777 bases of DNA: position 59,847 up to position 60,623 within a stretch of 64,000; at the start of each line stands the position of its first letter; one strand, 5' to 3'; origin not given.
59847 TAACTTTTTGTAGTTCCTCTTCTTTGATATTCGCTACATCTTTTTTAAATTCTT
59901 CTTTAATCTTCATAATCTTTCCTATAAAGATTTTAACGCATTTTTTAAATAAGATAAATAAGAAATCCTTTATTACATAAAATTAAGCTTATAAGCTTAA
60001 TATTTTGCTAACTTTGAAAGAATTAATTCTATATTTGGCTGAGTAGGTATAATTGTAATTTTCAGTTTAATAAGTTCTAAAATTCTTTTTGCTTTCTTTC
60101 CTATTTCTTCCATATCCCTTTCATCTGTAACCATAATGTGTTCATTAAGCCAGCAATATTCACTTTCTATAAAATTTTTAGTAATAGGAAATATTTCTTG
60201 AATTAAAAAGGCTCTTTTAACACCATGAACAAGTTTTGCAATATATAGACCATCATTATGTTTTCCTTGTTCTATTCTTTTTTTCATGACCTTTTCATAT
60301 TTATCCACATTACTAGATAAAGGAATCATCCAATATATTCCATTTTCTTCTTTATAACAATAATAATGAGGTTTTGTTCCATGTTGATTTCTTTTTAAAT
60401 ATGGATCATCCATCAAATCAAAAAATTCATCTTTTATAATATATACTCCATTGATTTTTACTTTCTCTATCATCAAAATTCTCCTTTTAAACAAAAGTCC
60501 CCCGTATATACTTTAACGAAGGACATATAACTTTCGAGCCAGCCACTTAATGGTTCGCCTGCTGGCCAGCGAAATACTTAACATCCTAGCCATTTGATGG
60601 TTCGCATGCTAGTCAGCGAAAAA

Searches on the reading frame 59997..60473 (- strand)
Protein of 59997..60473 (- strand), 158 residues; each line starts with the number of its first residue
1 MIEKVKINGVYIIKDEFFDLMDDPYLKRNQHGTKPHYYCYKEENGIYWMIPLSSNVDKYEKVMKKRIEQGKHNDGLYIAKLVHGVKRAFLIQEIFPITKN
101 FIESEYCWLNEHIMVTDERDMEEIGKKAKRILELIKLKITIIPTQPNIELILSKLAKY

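Call 5: search_protein_families(library=pfam, proteins=[window:60000-60473:-], max_evalue=1)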
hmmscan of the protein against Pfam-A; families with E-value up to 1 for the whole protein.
window:60000-60473:- (158 aa): 0 families

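Call 8: search_solved_structures(query=window:60000-60473:-, max_evalue=1, show_alignments=2)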
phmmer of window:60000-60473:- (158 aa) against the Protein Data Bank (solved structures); distinct sequences matched with E-value up to 1: 2.
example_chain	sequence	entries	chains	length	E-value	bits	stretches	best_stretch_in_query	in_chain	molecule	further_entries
4rmo_A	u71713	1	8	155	8.2e-44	152.5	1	8-155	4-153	CptN Toxin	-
7mqz_A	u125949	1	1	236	0.27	14.4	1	33-95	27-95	Cytochrome c oxidase assembly factor 7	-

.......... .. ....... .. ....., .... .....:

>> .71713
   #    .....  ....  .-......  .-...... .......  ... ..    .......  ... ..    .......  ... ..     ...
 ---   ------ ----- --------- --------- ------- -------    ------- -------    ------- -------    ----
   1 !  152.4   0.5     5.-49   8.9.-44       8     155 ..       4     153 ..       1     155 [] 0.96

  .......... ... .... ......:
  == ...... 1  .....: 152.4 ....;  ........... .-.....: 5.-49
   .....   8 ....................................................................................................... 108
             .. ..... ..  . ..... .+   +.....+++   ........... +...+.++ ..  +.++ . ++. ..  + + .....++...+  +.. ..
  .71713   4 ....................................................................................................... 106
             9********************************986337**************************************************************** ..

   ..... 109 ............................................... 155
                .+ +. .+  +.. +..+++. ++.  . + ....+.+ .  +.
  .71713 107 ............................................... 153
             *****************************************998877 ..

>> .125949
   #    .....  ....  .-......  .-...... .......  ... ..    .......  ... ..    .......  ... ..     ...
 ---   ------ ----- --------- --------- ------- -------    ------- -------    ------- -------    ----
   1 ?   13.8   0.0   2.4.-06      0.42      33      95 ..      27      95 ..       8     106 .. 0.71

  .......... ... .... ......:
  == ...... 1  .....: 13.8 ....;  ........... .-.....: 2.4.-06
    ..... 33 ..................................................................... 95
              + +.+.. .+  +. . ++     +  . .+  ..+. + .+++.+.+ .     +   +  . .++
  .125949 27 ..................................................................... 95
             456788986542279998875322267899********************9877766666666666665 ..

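Call 10: search_protein_families(library=padloc, proteins=[window:60000-60473:-], max_evalue=1)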
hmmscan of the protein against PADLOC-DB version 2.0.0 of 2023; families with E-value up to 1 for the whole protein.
window:60000-60473:- (158 aa): 0 families

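Call 11: search_protein_families(library=ncbifam, proteins=[window:60000-60473:-], max_evalue=1)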
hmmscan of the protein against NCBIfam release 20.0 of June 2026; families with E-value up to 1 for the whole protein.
window:60000-60473:- (158 aa): 2 families
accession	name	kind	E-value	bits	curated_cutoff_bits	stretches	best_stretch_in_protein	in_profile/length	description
NF047359.1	CptIN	equivalog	5.3e-39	133.5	90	1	9-155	2-150/150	type III toxin-antitoxin system CptIN family toxin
NF047358.1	TenpIN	equivalog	0.0017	18.6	90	1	14-89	2-79/141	type III toxin-antitoxin system TenpIN family toxin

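Call 21: find_homologous_proteins(query=window:60000-60473:-)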
Query window:60000-60473:- (158 aa): 15 proteins with E <= 0.001 among 26 candidates.
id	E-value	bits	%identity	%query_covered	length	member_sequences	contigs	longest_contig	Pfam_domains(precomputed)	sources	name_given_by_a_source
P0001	1.9e-98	345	98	100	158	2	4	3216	-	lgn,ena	-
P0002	7.3e-46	174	52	94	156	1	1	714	-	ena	-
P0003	1.7e-43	166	49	94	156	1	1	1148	-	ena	-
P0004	6.8e-41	158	50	94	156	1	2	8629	-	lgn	-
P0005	9.1e-41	157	52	95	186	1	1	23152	-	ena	-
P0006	3.3e-40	156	50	96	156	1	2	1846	-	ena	-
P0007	7.4e-40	154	49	96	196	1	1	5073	-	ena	-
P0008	1.1e-39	154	48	97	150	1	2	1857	-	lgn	-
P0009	7.1e-39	151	44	96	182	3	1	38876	-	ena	-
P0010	2.1e-38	150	45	97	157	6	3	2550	-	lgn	-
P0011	1.3e-35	141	46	95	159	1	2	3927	-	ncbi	-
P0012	1.1e-27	115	49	71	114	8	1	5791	-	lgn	-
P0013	2.7e-27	114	45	84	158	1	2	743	-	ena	-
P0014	9.0e-15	73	37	82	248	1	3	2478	-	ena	-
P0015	3.2e-11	61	36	66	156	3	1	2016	-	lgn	-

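Call 23: find_encoding_contigs(protein=P0001, flank=5000, max_places=6)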
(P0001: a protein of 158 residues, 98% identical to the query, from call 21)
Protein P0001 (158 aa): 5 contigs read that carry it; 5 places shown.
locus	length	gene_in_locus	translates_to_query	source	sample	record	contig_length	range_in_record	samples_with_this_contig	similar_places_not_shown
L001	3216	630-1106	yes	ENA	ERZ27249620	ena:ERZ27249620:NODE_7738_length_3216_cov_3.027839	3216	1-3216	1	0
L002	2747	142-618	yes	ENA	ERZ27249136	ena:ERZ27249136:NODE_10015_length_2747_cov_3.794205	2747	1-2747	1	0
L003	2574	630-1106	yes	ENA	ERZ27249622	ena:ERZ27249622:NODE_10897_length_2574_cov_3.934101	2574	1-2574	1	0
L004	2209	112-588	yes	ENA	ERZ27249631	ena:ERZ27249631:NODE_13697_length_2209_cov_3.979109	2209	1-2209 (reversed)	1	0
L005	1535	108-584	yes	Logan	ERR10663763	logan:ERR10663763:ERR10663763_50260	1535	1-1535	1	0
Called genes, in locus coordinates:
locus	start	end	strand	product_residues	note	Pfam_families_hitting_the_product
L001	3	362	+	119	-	?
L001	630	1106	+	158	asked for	-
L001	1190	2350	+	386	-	-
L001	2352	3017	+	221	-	PF01128:IspD, PF12804:NTP_transf_3 (weak)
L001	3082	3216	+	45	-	?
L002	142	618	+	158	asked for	-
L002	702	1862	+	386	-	-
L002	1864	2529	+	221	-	PF01128:IspD, PF12804:NTP_transf_3 (weak)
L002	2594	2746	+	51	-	?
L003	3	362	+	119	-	?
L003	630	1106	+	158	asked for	-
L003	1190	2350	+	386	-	-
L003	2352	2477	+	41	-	-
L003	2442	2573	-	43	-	?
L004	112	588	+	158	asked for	-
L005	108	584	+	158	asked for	-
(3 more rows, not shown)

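Call 24: find_encoding_contigs(protein=window:59997-60473:-, flank=5000, max_places=6)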
Protein window:59997-60473:- (158 aa): 3 contigs read that carry it; 3 places shown.
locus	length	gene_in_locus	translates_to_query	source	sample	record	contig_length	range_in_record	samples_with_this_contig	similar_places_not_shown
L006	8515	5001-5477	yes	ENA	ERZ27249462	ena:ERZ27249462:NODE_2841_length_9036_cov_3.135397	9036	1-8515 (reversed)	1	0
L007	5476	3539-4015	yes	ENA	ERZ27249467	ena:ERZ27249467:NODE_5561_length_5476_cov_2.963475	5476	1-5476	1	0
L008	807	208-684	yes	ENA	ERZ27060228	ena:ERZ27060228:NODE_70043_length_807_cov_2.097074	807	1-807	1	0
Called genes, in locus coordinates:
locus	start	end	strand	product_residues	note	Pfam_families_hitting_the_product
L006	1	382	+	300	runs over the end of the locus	?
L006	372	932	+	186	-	PF13556:HTH_30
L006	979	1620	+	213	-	PF01081:Aldolase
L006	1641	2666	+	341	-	PF00294:PfkB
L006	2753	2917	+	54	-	-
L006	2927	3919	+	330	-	PF01368:DHH, PF02272:DHHA1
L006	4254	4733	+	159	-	-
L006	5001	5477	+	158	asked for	-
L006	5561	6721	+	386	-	-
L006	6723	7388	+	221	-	PF01128:IspD, PF12804:NTP_transf_3 (weak)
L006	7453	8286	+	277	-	-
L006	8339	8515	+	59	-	?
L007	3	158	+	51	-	?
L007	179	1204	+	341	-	PF00294:PfkB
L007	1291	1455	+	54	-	-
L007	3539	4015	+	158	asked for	-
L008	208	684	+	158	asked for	-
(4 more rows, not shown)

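Call 34: find_related_loci(query=A3, collection=metagenome_contigs, flank=1500)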
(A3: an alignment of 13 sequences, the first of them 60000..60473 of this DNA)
Query A3 (158 aa) in metagenome_contigs; peptide patterns used: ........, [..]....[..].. (x = any residue, [..] = any of these).
600 stretches matched a pattern (row limit reached: there are more); 198 encode a relative of the query (tblastn E <= 1e-3); the best 80 are kept; 80 distinct loci.
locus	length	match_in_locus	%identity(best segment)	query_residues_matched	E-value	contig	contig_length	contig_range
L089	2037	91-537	51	8-155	7e-49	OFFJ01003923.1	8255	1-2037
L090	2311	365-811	51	8-155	8e-49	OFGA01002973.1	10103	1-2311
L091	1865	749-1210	49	5-157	1e-48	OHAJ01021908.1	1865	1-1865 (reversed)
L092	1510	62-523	48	3-155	4e-49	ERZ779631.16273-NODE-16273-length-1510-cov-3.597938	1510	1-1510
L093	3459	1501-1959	49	4-155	1e-47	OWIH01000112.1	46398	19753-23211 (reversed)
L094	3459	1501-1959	49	4-155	1e-47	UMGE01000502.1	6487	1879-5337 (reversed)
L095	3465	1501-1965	48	2-155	1e-47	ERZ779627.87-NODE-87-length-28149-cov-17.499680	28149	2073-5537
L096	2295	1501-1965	48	2-155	6e-48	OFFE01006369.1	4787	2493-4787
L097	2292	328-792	48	2-155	6e-48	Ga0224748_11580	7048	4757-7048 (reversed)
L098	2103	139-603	48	2-155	3e-48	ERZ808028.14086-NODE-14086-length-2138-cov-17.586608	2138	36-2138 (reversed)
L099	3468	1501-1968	47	3-157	2e-47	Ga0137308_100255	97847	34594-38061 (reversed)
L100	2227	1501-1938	49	3-148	2e-47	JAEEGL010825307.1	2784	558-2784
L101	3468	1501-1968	47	3-157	2e-47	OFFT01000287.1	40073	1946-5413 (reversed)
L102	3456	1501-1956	51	5-155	2e-47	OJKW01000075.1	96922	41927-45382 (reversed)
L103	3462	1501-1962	48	5-157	2e-47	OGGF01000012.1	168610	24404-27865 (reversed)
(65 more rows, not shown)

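Call 47: search_protein_representatives(protein=window:60000-60473:-)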
Query: 158 residues. Proteins with E-value up to 0.001 (for the whole library): 724; up to 1e-10: 263; up to 1e-30: 10. The best 150 are listed.
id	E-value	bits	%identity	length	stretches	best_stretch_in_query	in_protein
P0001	5.9e-99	344.8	98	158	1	1-158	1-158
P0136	2.6e-38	147.7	46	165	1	5-155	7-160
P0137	2.8e-37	144.4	45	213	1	7-152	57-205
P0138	1.1e-33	132.7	44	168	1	8-154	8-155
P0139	2.4e-33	131.6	42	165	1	7-153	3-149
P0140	1.8e-32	128.8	53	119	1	6-118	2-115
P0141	4.2e-32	127.5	45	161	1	8-155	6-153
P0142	1.4e-31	125.8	43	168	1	9-155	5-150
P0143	2.1e-31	125.3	57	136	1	6-107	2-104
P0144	3.5e-31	124.5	49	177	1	6-123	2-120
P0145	2.4e-30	121.8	45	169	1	8-151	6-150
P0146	8.3e-30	120.1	45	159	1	9-151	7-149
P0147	4.9e-29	117.6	52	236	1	6-112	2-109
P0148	1.2e-28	116.4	41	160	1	7-157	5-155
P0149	2.9e-28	115.1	49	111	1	21-130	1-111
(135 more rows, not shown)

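Call 59: find_encoding_contigs(protein=P0013, flank=600, max_places=2)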
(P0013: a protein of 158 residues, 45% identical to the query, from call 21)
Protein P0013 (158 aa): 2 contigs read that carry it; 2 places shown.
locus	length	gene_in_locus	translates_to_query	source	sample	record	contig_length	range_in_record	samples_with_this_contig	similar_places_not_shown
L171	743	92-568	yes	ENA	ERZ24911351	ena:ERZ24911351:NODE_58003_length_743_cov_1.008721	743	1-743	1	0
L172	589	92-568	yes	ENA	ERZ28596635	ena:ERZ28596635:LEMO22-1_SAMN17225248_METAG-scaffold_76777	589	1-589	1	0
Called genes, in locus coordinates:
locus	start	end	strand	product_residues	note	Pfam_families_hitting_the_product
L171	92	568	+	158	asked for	-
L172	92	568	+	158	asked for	-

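Call 60: find_encoding_contigs(protein=P0014, flank=600, max_places=2)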
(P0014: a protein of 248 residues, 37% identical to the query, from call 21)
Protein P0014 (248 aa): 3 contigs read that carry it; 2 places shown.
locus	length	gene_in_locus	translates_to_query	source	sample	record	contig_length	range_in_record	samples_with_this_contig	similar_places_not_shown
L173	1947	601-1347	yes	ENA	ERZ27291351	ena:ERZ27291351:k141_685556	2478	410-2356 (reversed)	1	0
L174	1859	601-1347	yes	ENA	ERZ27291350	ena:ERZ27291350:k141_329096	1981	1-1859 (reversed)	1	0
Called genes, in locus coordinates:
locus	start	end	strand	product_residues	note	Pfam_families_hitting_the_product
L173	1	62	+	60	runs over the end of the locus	?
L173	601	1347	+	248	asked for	-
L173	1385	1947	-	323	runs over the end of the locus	?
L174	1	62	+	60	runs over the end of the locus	?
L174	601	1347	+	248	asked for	-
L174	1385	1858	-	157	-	?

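Call 61: find_encoding_contigs(protein=P0015, flank=600, max_places=2)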
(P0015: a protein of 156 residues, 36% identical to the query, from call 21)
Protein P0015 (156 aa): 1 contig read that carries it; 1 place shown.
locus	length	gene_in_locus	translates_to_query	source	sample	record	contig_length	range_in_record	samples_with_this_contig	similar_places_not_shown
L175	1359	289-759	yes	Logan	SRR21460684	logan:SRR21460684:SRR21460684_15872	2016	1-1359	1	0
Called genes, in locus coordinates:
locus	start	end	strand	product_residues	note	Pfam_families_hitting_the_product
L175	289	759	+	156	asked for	-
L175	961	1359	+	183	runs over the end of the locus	PF01613:Flavin_Reduct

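Call 71: predict_structure(alignment_id=A3)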
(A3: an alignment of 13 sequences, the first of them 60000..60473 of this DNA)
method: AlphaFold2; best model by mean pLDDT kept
length: 158 residues; sequences in the alignment: 13
mean_pLDDT: 85.8   pTM: 0.83
mean pLDDT of the five models: 85.8, 80.9, 80.1, 80.0, 74.0
residues with pLDDT >= 90: 78; 70-90: 66; 50-70: 10; < 50: 4
segments of 3 or more residues with pLDDT < 50: 1-3
pLDDT, mean of each block of 10 residues (from residue 1): 62 90 77 73 83 93 92 90 90 92 85 86 92 90 88 91
secondary structure, 60 per line:
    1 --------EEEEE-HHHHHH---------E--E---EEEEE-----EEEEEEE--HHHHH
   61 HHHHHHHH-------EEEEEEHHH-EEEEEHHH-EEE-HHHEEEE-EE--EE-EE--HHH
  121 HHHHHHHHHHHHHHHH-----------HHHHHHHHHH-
elements in order: E9-13 H15-20 E37-41 E47-53 H56-68 E76-81 E86-90 E95-97 E102-105 H118-136 H148-157

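Call 74: fold_search(model_id=the predicted structure, library=pdb)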
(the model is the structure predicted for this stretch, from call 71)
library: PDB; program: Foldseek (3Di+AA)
matches with E <= 10: 523; with E <= 0.001: 13
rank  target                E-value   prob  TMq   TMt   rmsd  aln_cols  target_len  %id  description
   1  4rmo_A                4.6e-15  1.00  0.87  0.88   2.3       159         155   45  Crystal Structure of the CptIN Type III Toxin-Antitoxin System from Eubacterium rectale (released 2015-09-30)
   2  1ne8                  2.9e-04  1.00  0.48  0.63   4.7       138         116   11  YDCE protein from Bacillus subtilis (released 2003-01-14)
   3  9g7k_A                2.9e-04  1.00  0.49  0.61   4.8       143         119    8  Staphylococcus aureus MazF in complex with Nanobody 12 (released 2024-07-31)
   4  6kyt_B                3.9e-04  1.00  0.49  0.61   4.9       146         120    9  The structure of the M. tb toxin MazEF-mt1 complex (released 2020-08-05)
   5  9g7k_E                4.1e-04  1.00  0.50  0.64   4.6       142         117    8  Staphylococcus aureus MazF in complex with Nanobody 12 (released 2024-07-31)
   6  6kyt_G                4.4e-04  1.00  0.46  0.60   4.6       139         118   10  The structure of the M. tb toxin MazEF-mt1 complex (released 2020-08-05)
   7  4mdx_A                6.2e-04  1.00  0.49  0.64   4.7       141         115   11  Crystal structure of Bacillus subtilis MazF in complex with RNA (released 2013-10-23)
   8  9g7k_B                7.0e-04  1.00  0.50  0.62   4.6       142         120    8  Staphylococcus aureus MazF in complex with Nanobody 12 (released 2024-07-31)
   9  4mzt_A                7.9e-04  1.00  0.44  0.58   5.5       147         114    9  MazF from S. aureus crystal form II, C2221, 2.3 A (released 2014-05-21)
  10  4mzp_B                9.4e-04  1.00  0.48  0.63   5.0       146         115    8  MazF from S. aureus crystal form III, C2221, 2.7 A (released 2014-05-21)
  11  4mzp_C                9.4e-04  1.00  0.47  0.62   4.9       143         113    8  MazF from S. aureus crystal form III, C2221, 2.7 A (released 2014-05-21)
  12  6kyt_D                9.4e-04  1.00  0.46  0.59   4.8       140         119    9  The structure of the M. tb toxin MazEF-mt1 complex (released 2020-08-05)
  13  7bxy                  1.0e-03  1.00  0.49  0.63   4.5       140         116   13  mRNA interferase from Bacillus cereus (released 2021-04-28)
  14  4hke_A                1.1e-03  1.00  0.49  0.62   4.6       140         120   12  Crystal Structure of MoxT of Bacillus anthracis (released 2013-11-13)
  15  4mzm_B                1.1e-03  1.00  0.47  0.65   4.8       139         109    7  MazF from S. aureus crystal form I, P212121, 2.1 A (released 2014-05-28)
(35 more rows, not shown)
